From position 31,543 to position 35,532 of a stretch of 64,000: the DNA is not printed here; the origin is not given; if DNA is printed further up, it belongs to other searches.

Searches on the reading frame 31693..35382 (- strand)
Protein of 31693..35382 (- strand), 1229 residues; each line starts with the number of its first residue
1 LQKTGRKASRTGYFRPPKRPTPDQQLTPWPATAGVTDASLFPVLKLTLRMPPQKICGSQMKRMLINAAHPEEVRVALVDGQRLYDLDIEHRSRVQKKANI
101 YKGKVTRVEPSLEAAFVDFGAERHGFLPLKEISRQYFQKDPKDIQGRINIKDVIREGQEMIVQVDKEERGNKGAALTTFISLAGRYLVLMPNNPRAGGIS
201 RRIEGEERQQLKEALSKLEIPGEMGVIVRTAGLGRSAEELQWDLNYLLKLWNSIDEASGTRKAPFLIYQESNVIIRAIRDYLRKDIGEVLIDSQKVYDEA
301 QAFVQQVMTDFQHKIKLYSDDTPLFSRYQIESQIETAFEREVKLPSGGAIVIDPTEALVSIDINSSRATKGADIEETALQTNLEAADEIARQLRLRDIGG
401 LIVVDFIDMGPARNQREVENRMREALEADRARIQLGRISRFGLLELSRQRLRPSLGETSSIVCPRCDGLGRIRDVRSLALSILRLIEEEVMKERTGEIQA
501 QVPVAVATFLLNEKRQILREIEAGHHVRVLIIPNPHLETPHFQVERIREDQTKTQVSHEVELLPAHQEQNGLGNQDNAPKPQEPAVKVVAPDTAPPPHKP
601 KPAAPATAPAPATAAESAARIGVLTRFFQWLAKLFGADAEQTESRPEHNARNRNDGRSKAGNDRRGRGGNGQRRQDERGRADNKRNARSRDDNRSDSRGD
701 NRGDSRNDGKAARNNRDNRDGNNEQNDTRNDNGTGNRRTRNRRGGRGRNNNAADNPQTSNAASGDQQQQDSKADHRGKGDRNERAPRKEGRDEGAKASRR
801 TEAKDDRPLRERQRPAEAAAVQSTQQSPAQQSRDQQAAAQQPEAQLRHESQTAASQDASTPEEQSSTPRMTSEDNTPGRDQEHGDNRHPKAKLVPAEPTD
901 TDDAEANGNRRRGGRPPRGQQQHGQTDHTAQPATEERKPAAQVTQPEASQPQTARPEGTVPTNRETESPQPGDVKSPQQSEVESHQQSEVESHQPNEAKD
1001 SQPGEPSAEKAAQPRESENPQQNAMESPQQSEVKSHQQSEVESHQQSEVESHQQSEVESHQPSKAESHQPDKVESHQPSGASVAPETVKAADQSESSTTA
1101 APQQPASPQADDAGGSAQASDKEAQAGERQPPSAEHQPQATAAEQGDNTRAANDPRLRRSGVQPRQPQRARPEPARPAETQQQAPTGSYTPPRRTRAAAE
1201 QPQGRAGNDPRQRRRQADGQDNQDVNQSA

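Call 91: search_protein_families(library=pfam, proteins=[window:31693-35382:-], max_evalue=0.00001)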
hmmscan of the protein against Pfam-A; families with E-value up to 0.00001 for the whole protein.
window:31693-35382:- (1229 aa): 3 families
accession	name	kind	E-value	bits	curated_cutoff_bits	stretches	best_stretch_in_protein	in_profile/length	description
PF10150.14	RNase_E_G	-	5.3e-104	347.9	25.5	1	181-450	1-269/270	Ribonuclease E/G family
PF20833.2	RNase_E_G_Thio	-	6.6e-33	113.1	26.8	1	462-547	1-86/86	RNase E/G, Thioredoxin-like domain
PF00575.29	S1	-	5.5e-12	46.3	22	1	96-177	3-72/74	S1 RNA binding domain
